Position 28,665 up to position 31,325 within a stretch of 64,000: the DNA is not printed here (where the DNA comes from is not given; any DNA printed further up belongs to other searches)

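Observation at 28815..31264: Adenylate-forming enzyme reads straight into chorismate mutase-DAHP synthase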

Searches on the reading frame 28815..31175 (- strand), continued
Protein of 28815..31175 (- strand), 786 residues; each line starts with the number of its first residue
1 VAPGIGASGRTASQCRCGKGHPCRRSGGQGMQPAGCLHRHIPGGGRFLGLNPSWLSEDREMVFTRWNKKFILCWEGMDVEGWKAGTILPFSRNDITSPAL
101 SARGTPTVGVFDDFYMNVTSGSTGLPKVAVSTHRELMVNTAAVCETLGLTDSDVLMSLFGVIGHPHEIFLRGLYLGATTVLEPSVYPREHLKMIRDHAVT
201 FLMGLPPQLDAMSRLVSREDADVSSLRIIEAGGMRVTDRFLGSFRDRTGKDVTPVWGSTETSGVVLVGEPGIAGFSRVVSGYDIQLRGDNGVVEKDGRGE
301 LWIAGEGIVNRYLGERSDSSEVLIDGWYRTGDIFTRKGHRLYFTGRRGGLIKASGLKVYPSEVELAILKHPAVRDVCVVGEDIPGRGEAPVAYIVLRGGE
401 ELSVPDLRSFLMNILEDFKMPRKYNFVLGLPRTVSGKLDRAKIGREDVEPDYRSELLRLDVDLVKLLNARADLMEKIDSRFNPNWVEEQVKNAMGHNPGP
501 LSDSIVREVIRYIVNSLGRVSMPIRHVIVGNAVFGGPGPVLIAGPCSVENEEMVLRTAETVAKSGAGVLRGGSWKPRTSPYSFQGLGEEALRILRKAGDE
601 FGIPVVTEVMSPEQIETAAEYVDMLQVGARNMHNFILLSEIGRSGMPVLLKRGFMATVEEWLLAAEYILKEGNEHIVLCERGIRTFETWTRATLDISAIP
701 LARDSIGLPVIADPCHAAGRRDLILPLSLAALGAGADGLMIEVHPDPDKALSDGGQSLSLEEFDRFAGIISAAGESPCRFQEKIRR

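Call 28: find_encoding_contigs(protein=P0119, flank=5000, max_places=1)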
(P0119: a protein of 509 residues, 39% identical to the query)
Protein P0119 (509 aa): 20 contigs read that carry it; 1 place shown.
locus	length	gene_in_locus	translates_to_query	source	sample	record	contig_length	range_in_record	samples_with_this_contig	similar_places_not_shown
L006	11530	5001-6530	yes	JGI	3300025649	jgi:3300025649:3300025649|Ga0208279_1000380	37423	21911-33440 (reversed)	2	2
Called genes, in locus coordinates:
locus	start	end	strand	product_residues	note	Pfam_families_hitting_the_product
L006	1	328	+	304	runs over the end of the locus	PF00389:2-Hacid_dh, PF02826:2-Hacid_dh_C, PF03446:NAD_binding_2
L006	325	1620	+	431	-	PF02812:ELFV_dehydrog_N, PF00208:ELFV_dehydrog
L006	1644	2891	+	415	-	PF02812:ELFV_dehydrog_N, PF00208:ELFV_dehydrog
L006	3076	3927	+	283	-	PF10418:DHODB_Fe-S_bind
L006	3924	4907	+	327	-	PF00389:2-Hacid_dh, PF02826:2-Hacid_dh_C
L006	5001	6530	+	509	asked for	PF00501:AMP-binding, PF13193:AMP-binding_C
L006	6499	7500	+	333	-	PF00535:Glycos_transf_2, PF10111:Glyco_tranf_2_2, PF13641:Glyco_tranf_2_3, PF13506:Glyco_transf_21 (weak)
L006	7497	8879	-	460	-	PF13727:CoA_binding_3, PF02397:Bac_transf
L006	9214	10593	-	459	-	PF14691:Fer4_20, PF01262:AlaDh_PNT_C (faint), PF07992:Pyr_redox_2, PF00070:Pyr_redox (faint), PF13450:NAD_binding_8 (weak), PF13738:Pyr_redox_3 (faint)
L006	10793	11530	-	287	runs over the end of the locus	PF00941:FAD_binding_5, PF03450:CO_deh_flav_C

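Call 29: find_encoding_contigs(protein=P0108, flank=5000, max_places=1)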
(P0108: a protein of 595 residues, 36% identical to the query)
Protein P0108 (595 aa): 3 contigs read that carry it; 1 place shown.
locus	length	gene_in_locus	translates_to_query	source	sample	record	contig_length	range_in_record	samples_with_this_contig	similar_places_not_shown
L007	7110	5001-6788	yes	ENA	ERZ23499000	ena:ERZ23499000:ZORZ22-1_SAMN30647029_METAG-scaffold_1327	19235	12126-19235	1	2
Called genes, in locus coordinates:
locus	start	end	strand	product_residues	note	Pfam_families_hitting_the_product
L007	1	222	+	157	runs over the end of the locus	-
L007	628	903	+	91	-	-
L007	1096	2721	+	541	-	-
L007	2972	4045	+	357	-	PF05343:Peptidase_M42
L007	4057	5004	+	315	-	PF00483:NTP_transferase, PF12804:NTP_transf_3 (weak)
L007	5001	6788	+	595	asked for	PF00501:AMP-binding, PF13193:AMP-binding_C, PF01817:CM_2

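Call 30: find_related_loci(query=A3, collection=genome_contigs, flank=4000)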
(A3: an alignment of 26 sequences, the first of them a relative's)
Query A3 (571 aa) in genome_contigs; peptide patterns used: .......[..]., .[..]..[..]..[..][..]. (x = any residue, [..] = any of these).
600 stretches matched a pattern (row limit reached: there are more); 585 encode a relative of the query (tblastn E <= 1e-3); the best 80 are kept; 80 distinct loci.
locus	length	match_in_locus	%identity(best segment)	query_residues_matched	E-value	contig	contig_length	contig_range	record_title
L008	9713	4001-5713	84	1-571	0e+0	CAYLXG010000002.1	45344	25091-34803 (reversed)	MAG TPA_asm: uncultured bacterium isolate binchicken_co42_254 genome assembly, contig: NODE_625_length_45344_cov_4.16608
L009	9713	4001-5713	78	1-571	0e+0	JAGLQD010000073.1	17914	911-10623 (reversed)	MAG: Candidatus Sabulitectum sp. isolate RS_8_35 ROV157_8.bin.35.fa_73, whole genome shotgun sequence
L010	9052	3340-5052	78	2-571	0e+0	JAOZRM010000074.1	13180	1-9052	MAG: Candidatus Sabulitectum sp. isolate GMC6.concoct.312_sub GMC6_4798_length_13180_cov_5.982933, whole genome shotgun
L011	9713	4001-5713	76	1-571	0e+0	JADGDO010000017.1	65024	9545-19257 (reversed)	MAG: Candidatus Fermentibacteraceae bacterium isolate BB12 NODE_17_length_65024_cov_10.415970, whole genome shotgun sequ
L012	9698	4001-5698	76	5-570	0e+0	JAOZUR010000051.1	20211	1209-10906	MAG: Candidatus Sabulitectum sp. isolate GMC8.metabat2.149 GMC8_1745_length_20211_cov_45.420718, whole genome shotgun se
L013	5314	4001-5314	77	2-438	0e+0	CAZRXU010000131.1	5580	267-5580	MAG TPA_asm: uncultured bacterium isolate binchicken_co67_272 genome assembly, contig: NODE_17444_length_5580_cov_8.5484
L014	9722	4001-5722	56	3-571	0e+0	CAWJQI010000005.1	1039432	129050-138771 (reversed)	MAG: Candidatus Fermentibacteria bacterium isolate MFD03899.bin.2.31 genome assembly, contig: contig_9307, whole genome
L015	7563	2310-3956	51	22-570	0e+0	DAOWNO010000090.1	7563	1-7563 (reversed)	MAG TPA_asm: Candidatus Aegiribacteria sp. isolate CSMAG_3030 CSMAG_3030_k141_613691_length_7563_cov_16.0078, whole geno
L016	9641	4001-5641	50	22-568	2e-178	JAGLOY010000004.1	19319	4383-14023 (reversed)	MAG: Candidatus Aegiribacteria sp. isolate RS_7_6 ROV157_7.bin.6.fa_4, whole genome shotgun sequence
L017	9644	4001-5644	50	22-570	1e-176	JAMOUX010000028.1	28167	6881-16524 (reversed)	MAG: Candidatus Fermentibacteraceae bacterium isolate PIR-30_metabat1_scaf2bin.043 PIR-30_scaffold_532_c1, whole genome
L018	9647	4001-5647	50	22-570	1e-165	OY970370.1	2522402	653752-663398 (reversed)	MAG: Candidatus Fermentibacteria bacterium isolate MFD00905.bin.1.36 genome assembly, chromosome: 1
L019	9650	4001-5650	52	22-571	0e+0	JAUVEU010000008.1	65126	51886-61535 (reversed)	MAG: Candidatus Aegiribacteria sp. isolate CSMAG_331 CSMAG_331_k141_297541_length_65126_cov_9.1714, whole genome shotgun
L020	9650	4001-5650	47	22-571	1e-155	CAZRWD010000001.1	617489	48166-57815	MAG TPA_asm: uncultured bacterium isolate binchicken_co26_181 genome assembly, contig: NODE_2_length_617489_cov_159.9920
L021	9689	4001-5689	45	6-570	2e-155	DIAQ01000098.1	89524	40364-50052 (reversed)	MAG TPA_asm: candidate division Hyd24-12 bacterium UBA5074 UBA5074_contig_1218, whole genome shotgun sequence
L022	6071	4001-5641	48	22-568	3e-153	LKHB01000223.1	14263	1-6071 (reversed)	MAG: Candidatus Fermentibacter daniensis isolate Dam_1 contig77, whole genome shotgun sequence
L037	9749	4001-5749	32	21-568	3e-77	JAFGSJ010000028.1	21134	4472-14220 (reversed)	MAG: bacterium isolate Zod_Metabat.886 k87_1207575, whole genome shotgun sequence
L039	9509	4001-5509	32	20-498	7e-76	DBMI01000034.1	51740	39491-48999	MAG TPA_asm: Desulfarculales bacterium UBA702 UBA702_contig_2036, whole genome shotgun sequence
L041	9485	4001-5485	31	15-489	2e-75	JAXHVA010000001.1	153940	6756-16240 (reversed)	MAG: Thermodesulfobacteriota bacterium isolate MAG65_tar_biofilm MAG65_1, whole genome shotgun sequence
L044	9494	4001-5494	33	17-497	3e-73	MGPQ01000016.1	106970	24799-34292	MAG: Deltaproteobacteria bacterium GWB2_55_19 gwb2_scaffold_43, whole genome shotgun sequence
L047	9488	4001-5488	32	17-496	6e-72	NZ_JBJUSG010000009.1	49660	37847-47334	Candidatus Magnetominusculus dajiuhuensis isolate DJH-1 NODE_117_length_49660_cov_1186.936015, whole genome shotgun sequ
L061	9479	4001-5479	31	21-497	1e-66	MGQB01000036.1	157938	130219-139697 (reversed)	MAG: Deltaproteobacteria bacterium RBG_13_43_22 RBG_13_scaffold_87, whole genome shotgun sequence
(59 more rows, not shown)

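Call 41: search_protein_families(library=pfam, proteins=[L061:138-1205:+, L061:1224-2234:+, L061:2192-3319:+, L061:3379-3990:+, L061:3995-5488:+, L061:5485-6651:+, L061:6744-7667:+, L061:7795-8811:+, L039:5610-6728:+, L039:515-1348:-], max_evalue=0.001)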
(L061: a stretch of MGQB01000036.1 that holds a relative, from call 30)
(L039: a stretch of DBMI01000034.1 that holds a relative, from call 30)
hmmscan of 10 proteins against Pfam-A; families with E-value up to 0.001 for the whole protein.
L061:138-1205:+ (355 aa): 4 families
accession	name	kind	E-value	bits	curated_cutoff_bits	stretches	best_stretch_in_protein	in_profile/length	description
PF08241.18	Methyltransf_11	-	1.4e-08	35.7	21.2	1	193-242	47-95/95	Methyltransferase domain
PF13489.12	Methyltransf_23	-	1.1e-06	28.9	27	1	204-255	78-124/164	Methyltransferase domain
PF08242.18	Methyltransf_12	-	5.8e-05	24.2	30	1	178-240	40-98/98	Methyltransferase domain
PF13847.12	Methyltransf_31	-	0.00032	20.9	27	1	198-246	64-113/145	Methyltransferase domain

L061:1224-2234:+ (336 aa): 4 families
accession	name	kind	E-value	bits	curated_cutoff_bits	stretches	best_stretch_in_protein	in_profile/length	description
PF00535.33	Glycos_transf_2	-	2.2e-25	90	23.3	1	15-181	1-162/168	Glycosyl transferase family 2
PF13641.12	Glyco_tranf_2_3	-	1e-13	52.3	27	1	14-229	3-213/230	Glycosyltransferase like family 2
PF10111.15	Glyco_tranf_2_2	-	5.3e-09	36.4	27.3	1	27-209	15-202/276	Glycosyltransferase like family 2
PF13632.12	Glyco_trans_2_3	-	7.3e-07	29.6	27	1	175-265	76-172/198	Glycosyl transferase family group 2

L061:2192-3319:+ (375 aa): 3 families
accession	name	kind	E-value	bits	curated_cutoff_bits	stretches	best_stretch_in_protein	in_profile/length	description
PF00793.26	DAHP_synth_1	-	7.4e-79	264.9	25.5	1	124-370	3-263/270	DAHP synthetase I family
PF01817.26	CM_2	-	1.5e-16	60.8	27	1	27-102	1-77/80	Chorismate mutase type II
PF03102.20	NeuB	-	1.8e-05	24.8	22.1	1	182-366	51-227/241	NeuB family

L061:3379-3990:+ (203 aa): 1 family
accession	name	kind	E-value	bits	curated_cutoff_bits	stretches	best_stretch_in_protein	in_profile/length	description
PF02397.22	Bac_transf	-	1.8e-68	230.1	27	1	12-198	1-179/179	Bacterial sugar transferase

L061:3995-5488:+ (497 aa): 2 families
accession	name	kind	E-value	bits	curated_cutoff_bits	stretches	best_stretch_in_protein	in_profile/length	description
PF00501.34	AMP-binding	-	1.4e-71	241.8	29.9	1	14-361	6-384/384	AMP-binding enzyme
PF13193.12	AMP-binding_C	-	1.9e-19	70.8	24.5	1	411-486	1-76/76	AMP-binding enzyme C-terminal domain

L061:5485-6651:+ (388 aa): 3 families
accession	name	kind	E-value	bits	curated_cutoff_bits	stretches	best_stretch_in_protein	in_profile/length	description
PF08240.17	ADH_N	-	2.6e-27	95.5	23.5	1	52-167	2-103/104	Alcohol dehydrogenase GroES-like domain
PF00107.32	ADH_zinc_N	-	7.1e-18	65.3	31.8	1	215-349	1-127/129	Zinc-binding dehydrogenase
PF16912.11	Glu_dehyd_C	-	0.00014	21.8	34.9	1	202-320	29-141/211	Glucose dehydrogenase C-terminus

L061:6744-7667:+ (307 aa): 9 families
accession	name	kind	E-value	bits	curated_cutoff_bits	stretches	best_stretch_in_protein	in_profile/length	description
PF08241.18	Methyltransf_11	-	7e-18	65.5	21.2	1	53-144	1-94/95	Methyltransferase domain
PF13649.12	Methyltransf_25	-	4.2e-15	56.7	27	1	52-141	1-97/97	Methyltransferase domain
PF13489.12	Methyltransf_23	-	6.4e-15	55.7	27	1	40-236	14-163/164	Methyltransferase domain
PF13847.12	Methyltransf_31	-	4.1e-10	39.9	27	1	47-149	2-113/145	Methyltransferase domain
PF08242.18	Methyltransf_12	-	3e-08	34.7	30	1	53-143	1-98/98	Methyltransferase domain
PF03848.20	TehB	-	1.1e-05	25.4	20.4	1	49-100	31-87/193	Tellurite resistance protein TehB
PF01209.24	Ubie_methyltran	-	9.3e-05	22.3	20.1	1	49-145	48-151/233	ubiE/COQ5 methyltransferase family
PF02353.26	CMAS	-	0.00018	21.3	27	1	46-146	60-165/273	Mycolic acid cyclopropane synthetase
PF01555.25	N6_N4_Mtase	-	0.0005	20.5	26.7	0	128-185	34-84/221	DNA methylase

L061:7795-8811:+ (338 aa): 4 families
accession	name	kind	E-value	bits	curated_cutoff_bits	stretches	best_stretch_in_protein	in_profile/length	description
PF00535.33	Glycos_transf_2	-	2.8e-30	105.9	23.3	1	5-138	1-130/168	Glycosyl transferase family 2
PF10111.15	Glyco_tranf_2_2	-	3.9e-22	79.5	27.3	1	5-219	1-222/276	Glycosyltransferase like family 2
PF02709.20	Glyco_transf_7C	-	0.00012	22.1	23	1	165-200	22-59/78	N-terminal domain of galactosyltransferase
PF13641.12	Glyco_tranf_2_3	-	0.00021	21.8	27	1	17-118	12-118/230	Glycosyltransferase like family 2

L039:5610-6728:+ (372 aa): 3 families
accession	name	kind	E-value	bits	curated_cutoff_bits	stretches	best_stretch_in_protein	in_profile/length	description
PF08240.17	ADH_N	-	9.1e-19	68.1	23.5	1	44-161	2-101/104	Alcohol dehydrogenase GroES-like domain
PF00107.32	ADH_zinc_N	-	5.2e-08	33.3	31.8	1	206-326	1-126/129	Zinc-binding dehydrogenase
PF16912.11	Glu_dehyd_C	-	3.3e-05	23.9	34.9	1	197-291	32-133/211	Glucose dehydrogenase C-terminus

L039:515-1348:- (277 aa): 2 families
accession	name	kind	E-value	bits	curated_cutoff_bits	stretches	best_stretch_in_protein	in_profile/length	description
PF00378.25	ECH_1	-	7.1e-58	196.3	27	1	29-276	2-250/251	Enoyl-CoA hydratase/isomerase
PF16113.10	ECH_2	-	2.1e-35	123.3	27.2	1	33-214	1-186/335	Enoyl-CoA hydratase/isomerase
